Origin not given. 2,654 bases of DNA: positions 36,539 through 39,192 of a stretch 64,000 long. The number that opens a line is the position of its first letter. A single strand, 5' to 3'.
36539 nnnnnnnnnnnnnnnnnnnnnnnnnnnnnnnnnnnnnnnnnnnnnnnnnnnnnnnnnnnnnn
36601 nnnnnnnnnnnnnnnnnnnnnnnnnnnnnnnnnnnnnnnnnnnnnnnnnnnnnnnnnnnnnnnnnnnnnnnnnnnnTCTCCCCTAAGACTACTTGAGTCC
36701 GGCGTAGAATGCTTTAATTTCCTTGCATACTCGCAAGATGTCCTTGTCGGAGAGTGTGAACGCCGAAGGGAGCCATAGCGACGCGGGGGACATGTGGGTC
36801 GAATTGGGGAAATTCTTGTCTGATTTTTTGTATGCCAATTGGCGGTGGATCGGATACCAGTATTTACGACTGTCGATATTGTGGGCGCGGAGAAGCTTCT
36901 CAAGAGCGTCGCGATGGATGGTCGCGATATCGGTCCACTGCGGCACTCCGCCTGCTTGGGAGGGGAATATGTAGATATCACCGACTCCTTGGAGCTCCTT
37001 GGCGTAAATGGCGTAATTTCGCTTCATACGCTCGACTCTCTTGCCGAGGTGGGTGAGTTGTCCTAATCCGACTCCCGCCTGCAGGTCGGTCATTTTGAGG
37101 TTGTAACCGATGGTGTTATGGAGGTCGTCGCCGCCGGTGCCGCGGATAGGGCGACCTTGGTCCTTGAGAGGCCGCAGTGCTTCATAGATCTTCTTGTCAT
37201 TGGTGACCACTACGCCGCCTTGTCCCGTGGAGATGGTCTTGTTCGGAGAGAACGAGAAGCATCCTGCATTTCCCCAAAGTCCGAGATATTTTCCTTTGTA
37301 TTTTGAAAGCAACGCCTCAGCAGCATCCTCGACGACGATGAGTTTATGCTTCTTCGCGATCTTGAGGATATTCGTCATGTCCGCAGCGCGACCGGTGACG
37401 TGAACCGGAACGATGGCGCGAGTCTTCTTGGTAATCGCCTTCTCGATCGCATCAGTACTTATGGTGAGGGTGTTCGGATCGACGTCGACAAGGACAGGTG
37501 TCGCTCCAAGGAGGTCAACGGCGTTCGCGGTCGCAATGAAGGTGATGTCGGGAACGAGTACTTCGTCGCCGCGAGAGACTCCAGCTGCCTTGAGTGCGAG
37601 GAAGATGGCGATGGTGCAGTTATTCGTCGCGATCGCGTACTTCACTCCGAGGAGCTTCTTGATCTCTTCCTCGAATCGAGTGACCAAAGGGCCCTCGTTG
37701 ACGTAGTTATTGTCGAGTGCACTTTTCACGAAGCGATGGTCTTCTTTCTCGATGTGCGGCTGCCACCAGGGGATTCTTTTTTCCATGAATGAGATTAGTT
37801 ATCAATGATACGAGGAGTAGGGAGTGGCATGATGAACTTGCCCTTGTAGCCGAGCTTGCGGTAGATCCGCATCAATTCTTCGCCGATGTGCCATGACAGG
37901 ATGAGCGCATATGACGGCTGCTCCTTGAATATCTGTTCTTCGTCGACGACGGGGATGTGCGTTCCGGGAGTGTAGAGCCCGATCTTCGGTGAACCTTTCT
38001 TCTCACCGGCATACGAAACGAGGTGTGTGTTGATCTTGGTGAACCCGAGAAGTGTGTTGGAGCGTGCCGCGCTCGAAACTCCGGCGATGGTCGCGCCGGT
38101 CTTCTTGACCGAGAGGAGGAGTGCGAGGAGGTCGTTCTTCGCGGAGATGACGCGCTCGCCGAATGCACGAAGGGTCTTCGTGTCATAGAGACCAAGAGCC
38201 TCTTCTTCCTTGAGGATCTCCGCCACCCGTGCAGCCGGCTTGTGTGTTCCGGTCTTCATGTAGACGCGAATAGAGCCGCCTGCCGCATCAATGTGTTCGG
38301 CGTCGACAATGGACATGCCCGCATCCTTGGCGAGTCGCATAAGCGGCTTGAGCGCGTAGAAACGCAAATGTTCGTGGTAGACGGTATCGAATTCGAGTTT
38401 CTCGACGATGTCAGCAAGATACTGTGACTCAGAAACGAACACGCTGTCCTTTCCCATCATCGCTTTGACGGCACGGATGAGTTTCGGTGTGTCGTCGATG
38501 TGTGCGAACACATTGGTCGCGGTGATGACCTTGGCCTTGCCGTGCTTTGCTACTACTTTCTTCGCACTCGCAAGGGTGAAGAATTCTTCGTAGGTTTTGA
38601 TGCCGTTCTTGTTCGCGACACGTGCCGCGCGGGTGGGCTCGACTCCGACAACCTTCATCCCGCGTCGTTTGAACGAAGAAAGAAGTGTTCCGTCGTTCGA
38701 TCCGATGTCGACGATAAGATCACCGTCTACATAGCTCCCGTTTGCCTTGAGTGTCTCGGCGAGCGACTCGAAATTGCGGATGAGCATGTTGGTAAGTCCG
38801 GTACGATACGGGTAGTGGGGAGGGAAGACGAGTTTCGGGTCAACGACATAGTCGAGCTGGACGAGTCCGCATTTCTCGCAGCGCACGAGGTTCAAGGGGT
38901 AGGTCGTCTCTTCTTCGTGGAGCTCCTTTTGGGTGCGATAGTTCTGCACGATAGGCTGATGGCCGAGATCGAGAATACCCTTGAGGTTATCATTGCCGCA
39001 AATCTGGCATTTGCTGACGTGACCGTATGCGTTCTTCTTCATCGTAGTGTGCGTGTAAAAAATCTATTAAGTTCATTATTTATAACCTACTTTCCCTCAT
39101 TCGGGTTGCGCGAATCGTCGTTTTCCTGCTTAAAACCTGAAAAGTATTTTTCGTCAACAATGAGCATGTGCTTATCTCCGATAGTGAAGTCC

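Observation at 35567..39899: Gene set for a C-methylated, N-formylated amino sugar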

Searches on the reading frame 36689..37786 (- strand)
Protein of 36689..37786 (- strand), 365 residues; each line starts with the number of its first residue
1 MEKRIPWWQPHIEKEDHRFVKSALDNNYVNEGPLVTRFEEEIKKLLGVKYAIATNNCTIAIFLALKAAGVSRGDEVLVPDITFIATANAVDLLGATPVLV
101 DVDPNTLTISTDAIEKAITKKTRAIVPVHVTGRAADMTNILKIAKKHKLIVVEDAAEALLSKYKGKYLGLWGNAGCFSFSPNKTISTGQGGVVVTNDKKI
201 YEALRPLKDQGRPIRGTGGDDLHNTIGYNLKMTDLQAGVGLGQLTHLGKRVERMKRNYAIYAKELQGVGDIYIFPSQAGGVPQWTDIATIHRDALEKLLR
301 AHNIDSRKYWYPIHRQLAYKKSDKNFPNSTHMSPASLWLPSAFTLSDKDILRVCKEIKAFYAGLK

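Call 3: search_protein_families(library=pfam, proteins=[window:36689-37786:-], max_evalue=0.01)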
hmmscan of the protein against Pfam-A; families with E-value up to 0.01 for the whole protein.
window:36689-37786:- (365 aa): 5 families
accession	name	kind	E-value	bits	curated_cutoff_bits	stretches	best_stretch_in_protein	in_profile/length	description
PF01041.23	DegT_DnrJ_EryC1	-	3.7e-103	345.9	19.8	1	11-357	2-359/360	DegT/DnrJ/EryC1/StrS aminotransferase family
PF00155.27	Aminotran_1_2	-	5.2e-11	42.8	19.7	1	35-156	44-187/361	Aminotransferase class I and II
PF01053.26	Cys_Met_Meta_PP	-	1.1e-07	31.2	27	1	31-155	50-174/381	Cys/Met metabolism PLP-dependent enzyme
PF00266.25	Aminotran_5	-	1.4e-07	31.3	21.5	1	35-162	45-183/371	Aminotransferase class-V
PF01212.27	Beta_elim_lyase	-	1.5e-07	31.5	27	1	28-216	27-232/288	Beta-eliminating lyase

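Call 4: search_protein_families(library=ncbifam, proteins=[window:36689-37786:-], max_evalue=0.01)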
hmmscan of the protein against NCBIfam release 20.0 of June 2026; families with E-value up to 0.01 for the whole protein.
window:36689-37786:- (365 aa): 46 families (the best 25 are shown)
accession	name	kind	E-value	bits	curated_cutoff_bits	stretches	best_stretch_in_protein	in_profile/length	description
TIGR04181.1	NHT_00031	hypoth_equivalog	1.4e-83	280.7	420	1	6-341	2-358/359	LegC family aminotransferase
TIGR03588.1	PseC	equivalog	3.2e-71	240.3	423.5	1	5-358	2-377/380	UDP-4-amino-4,6-dideoxy-N-acetyl-beta-L-altrosamine transaminase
TIGR04427.1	PLP_DesI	equivalog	5.6e-69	233.1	650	1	20-358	38-380/390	dTDP-4-dehydro-6-deoxyglucose aminotransferase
NF008687.0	PRK11706.1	equivalog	2e-61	207.8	375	1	5-361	2-374/375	dTDP-4-amino-4,6-dideoxygalactose transaminase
NF008658.2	PRK11658.1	equivalog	2.4e-60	204.2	631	1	2-359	2-375/379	UDP-4-amino-4-deoxy-L-arabinose aminotransferase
TIGR02379.1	ECA_wecE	subfamily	8.2e-53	179.5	434.85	1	5-355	2-369/376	dTDP-4-amino-4,6-dideoxy-D-glucose transaminase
NF011936.0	PRK15407.1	equivalog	9e-53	179.5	423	2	13-221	46-261/440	lipopolysaccharide biosynthesis protein RfbH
NF005816.0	PRK07682.1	equivalog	2.7e-11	42.8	620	1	52-168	94-215/390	aminotransferase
NF005817.0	PRK07683.1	equivalog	1.9e-10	40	575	1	51-155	92-201/387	aminotransferase A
NF041364.1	GntC_guanitoxin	equivalog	2.4e-10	39.9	415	1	54-155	66-174/356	guanitoxin biosynthesis PLP-dependent (S)-gamma-hydroxy-L-arginine cyclodehydratase GntC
NF006569.0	PRK09082.1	subfamily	4.1e-09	36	420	1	53-154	96-202/386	methionine aminotransferase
NF004621.0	PRK05957.1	equivalog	5e-09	35.4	498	1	57-156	98-201/389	pyridoxal phosphate-dependent aminotransferase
NF041091.1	asp_aminotase_Arch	equivalog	8e-09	34.8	550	1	51-168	90-212/376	aspartate aminotransferase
NF004975.0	PRK06348.1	equivalog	3.5e-08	32.9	549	1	38-159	79-206/384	pyridoxal phosphate-dependent aminotransferase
NF006230.0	PRK08363.1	equivalog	4.3e-08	32.3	534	1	54-168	99-218/398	alanine aminotransferase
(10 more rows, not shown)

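Call 13: search_solved_structures(query=window:36689-37786:-, max_evalue=1e-20)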
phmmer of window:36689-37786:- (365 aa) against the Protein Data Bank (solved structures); distinct sequences matched with E-value up to 1e-20: 55.
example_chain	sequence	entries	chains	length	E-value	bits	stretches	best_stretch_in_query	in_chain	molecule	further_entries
7b0m_AAA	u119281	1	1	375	4.1e-63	216.7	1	10-345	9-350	Sugar aminotransferase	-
3bn1_A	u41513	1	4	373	2.6e-60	207.5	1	5-353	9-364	Perosamine synthetase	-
3dr7_A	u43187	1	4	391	3e-60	207.3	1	5-353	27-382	Putative perosamine synthetase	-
3dr4_A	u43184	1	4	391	2.1e-59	204.6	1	5-353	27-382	Putative perosamine synthetase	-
7b0d_A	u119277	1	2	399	2.6e-54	187.8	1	12-355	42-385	Glutamine--scyllo-inositol transaminase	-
3frk_A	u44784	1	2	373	1.1e-48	169.3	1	27-359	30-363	QdtB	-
1mdo_A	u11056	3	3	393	1.8e-48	168.6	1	4-291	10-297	ArnB aminotransferase | UDP-4-amino-4-deoxy-L-arabinose--oxoglutarate aminotransferase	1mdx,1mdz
4oca_A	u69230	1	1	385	1.1e-47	166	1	4-291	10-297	UDP-4-amino-4-deoxy-L-arabinose--oxoglutarate aminotransferase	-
2po3_A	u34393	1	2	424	1.7e-47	165.4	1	21-355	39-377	4-dehydrase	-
5k8b_A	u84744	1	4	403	2.5e-47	164.8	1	38-313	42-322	8-amino-3,8-dideoxy-alpha-D-manno-octulosonate transaminase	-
8sng_A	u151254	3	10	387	2.7e-45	158.1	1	5-355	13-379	UDP-4-amino-4-deoxy-L-arabinose--oxoglutarate aminotransferase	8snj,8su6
4lc3_A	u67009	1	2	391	4.1e-45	157.5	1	5-253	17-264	Putative UDP-4-amino-4-deoxy-l-arabinose--oxoglutarate aminotransferase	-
8vr3_A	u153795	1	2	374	1e-44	156.2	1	17-265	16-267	DegT/DnrJ/EryC1/StrS aminotransferase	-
8vr5_A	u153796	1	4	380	1.2e-44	156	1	19-265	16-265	DegT/DnrJ/EryC1/StrS aminotransferase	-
4piw_A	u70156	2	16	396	3.1e-44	154.6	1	5-251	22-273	TDP-4-keto-6-deoxy-D-glucose transaminase family protein | dTDP-4-amino-4,6-dideoxygalactose transaminase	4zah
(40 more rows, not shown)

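Call 74: search_solved_structures(query=A4, max_evalue=1e-40)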
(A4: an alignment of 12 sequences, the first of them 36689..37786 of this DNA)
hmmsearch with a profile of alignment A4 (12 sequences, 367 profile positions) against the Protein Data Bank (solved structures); distinct sequences matched with E-value up to 1e-40: 53.
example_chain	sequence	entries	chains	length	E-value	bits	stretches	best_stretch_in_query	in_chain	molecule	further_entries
7b0m_AAA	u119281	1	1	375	2.7e-88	299.5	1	7-359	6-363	Sugar aminotransferase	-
3bn1_A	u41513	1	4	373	1.4e-83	284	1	4-362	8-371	Perosamine synthetase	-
3dr7_A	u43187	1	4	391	1.6e-83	283.8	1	4-362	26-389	Putative perosamine synthetase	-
3dr4_A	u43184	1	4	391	2.1e-82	280.1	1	4-362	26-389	Putative perosamine synthetase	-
7b0d_A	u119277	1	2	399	9.9e-78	264.7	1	12-363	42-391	Glutamine--scyllo-inositol transaminase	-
3frk_A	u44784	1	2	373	2.9e-72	246.7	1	20-361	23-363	QdtB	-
9bgp_A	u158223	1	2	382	9.8e-71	241.7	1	5-365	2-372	aminotransferase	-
8vr3_A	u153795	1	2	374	6.7e-70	239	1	5-362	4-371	DegT/DnrJ/EryC1/StrS aminotransferase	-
8vr5_A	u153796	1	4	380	8.3e-70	238.6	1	5-363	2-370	DegT/DnrJ/EryC1/StrS aminotransferase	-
9bgr_A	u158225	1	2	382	1.3e-69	238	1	5-365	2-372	aminotransferase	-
1mdo_A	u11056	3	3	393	2.3e-68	233.9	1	5-361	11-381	ArnB aminotransferase | UDP-4-amino-4-deoxy-L-arabinose--oxoglutarate aminotransferase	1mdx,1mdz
5k8b_A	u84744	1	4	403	4.7e-68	232.9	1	28-314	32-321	8-amino-3,8-dideoxy-alpha-D-manno-octulosonate transaminase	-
1o61_A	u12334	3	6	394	1.2e-67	231.5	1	7-363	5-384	aminotransferase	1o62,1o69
8sng_A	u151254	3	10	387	2.4e-67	230.6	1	5-361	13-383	UDP-4-amino-4-deoxy-L-arabinose--oxoglutarate aminotransferase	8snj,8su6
4oca_A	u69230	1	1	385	3e-67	230.2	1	5-361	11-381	UDP-4-amino-4-deoxy-L-arabinose--oxoglutarate aminotransferase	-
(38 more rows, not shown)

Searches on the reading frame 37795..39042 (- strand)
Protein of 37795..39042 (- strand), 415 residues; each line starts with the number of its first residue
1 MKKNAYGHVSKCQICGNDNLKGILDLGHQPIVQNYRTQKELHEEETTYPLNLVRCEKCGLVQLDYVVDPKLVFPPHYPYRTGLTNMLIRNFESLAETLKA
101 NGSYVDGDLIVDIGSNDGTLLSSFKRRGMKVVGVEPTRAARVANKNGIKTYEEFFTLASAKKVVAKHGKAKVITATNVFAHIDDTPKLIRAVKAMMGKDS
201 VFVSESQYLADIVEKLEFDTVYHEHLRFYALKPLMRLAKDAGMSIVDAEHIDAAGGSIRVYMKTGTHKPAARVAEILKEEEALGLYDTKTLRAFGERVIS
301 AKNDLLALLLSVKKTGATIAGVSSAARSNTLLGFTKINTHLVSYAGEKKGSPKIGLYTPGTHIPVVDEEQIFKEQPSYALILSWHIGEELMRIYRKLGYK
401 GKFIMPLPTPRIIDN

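Call 3: search_protein_families(library=pfam, proteins=[window:37795-39042:-], max_evalue=0.01)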
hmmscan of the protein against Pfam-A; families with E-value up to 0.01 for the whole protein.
window:37795-39042:- (415 aa): 6 families
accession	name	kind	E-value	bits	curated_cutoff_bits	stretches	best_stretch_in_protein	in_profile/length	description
PF08484.17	Methyltransf_14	-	1.3e-40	139.2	23.5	1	254-408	3-160/160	C-methyltransferase C-terminal domain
PF08421.16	Methyltransf_13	-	2.4e-21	76.1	31.3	1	12-73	1-62/62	Putative zinc binding domain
PF13489.12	Methyltransf_23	-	1.5e-15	57.8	27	1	108-246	24-162/164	Methyltransferase domain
PF08242.18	Methyltransf_12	-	2.6e-06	28.5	30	1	111-199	1-95/98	Methyltransferase domain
PF08241.18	Methyltransf_11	-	2.3e-05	25.4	21.2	1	111-201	1-92/95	Methyltransferase domain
PF13649.12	Methyltransf_25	-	0.00087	20.4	27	1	110-195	1-92/97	Methyltransferase domain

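Call 4: search_protein_families(library=ncbifam, proteins=[window:37795-39042:-], max_evalue=0.01)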
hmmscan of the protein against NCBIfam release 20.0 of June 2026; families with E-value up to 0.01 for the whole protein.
window:37795-39042:- (415 aa): 1 family
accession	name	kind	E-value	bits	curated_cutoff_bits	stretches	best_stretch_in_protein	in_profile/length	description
TIGR01983.1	UbiG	equivalog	2e-06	27.3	102.95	1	95-200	38-147/228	bifunctional 2-polyprenyl-6-hydroxyphenol methylase/3-demethylubiquinol 3-O-methyltransferase UbiG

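Call 12: search_solved_structures(query=window:37795-39042:-, max_evalue=0.001, show_alignments=2)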
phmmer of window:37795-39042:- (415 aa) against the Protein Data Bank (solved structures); distinct sequences matched with E-value up to 0.001: 16.
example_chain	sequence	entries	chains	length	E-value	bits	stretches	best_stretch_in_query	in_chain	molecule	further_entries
4rv9_A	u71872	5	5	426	2.1e-74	254.4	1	9-413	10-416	D-mycarose 3-C-methyltransferase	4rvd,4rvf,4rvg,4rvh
3ndi_A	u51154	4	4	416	5.6e-65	223.3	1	10-408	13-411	Methyltransferase | TcaB9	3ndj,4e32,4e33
5t64_A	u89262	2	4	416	1.3e-64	222.1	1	10-412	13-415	Sugar 3-C-methyl transferase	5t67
4e2y_A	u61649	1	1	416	1.5e-64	222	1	10-408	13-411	TcaB9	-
4e31_A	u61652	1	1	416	2e-64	221.5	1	10-408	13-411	TcaB9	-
4e2x_A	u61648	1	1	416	2e-64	221.5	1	10-408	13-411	TcaB9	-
4e2z_A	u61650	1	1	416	5.3e-64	220.1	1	10-408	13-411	TcaB9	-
4e2w_A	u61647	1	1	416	5.3e-64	220.1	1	10-408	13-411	TcaB9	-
4e30_A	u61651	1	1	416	1.4e-63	218.8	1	10-408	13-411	TcaB9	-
5t6b_A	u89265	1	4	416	1.4e-63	218.7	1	10-408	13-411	Sugar 3-C-methyl transferase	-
1abw_A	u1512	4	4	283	2.5e-06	30.2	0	148-194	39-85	HEMOGLOBIN-BASED BLOOD SUBSTITUTE | HEMOGLOBIN | PROTEIN (DEOXYHEMOGLOBIN (ALPHA CHAIN))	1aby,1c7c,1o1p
1c7d_A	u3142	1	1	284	2.6e-06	30.2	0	148-193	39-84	PROTEIN (DEOXYHEMOGLOBIN (ALPHA CHAIN))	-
1o1n_A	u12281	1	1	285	2.8e-06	30.1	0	148-193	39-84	Hemoglobin Alpha chain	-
1o1j_A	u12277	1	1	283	0.00037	23.1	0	148-194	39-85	Hemoglobin Alpha chain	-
1o1l_A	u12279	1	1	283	0.00038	23.1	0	148-194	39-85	Hemoglobin Alpha chain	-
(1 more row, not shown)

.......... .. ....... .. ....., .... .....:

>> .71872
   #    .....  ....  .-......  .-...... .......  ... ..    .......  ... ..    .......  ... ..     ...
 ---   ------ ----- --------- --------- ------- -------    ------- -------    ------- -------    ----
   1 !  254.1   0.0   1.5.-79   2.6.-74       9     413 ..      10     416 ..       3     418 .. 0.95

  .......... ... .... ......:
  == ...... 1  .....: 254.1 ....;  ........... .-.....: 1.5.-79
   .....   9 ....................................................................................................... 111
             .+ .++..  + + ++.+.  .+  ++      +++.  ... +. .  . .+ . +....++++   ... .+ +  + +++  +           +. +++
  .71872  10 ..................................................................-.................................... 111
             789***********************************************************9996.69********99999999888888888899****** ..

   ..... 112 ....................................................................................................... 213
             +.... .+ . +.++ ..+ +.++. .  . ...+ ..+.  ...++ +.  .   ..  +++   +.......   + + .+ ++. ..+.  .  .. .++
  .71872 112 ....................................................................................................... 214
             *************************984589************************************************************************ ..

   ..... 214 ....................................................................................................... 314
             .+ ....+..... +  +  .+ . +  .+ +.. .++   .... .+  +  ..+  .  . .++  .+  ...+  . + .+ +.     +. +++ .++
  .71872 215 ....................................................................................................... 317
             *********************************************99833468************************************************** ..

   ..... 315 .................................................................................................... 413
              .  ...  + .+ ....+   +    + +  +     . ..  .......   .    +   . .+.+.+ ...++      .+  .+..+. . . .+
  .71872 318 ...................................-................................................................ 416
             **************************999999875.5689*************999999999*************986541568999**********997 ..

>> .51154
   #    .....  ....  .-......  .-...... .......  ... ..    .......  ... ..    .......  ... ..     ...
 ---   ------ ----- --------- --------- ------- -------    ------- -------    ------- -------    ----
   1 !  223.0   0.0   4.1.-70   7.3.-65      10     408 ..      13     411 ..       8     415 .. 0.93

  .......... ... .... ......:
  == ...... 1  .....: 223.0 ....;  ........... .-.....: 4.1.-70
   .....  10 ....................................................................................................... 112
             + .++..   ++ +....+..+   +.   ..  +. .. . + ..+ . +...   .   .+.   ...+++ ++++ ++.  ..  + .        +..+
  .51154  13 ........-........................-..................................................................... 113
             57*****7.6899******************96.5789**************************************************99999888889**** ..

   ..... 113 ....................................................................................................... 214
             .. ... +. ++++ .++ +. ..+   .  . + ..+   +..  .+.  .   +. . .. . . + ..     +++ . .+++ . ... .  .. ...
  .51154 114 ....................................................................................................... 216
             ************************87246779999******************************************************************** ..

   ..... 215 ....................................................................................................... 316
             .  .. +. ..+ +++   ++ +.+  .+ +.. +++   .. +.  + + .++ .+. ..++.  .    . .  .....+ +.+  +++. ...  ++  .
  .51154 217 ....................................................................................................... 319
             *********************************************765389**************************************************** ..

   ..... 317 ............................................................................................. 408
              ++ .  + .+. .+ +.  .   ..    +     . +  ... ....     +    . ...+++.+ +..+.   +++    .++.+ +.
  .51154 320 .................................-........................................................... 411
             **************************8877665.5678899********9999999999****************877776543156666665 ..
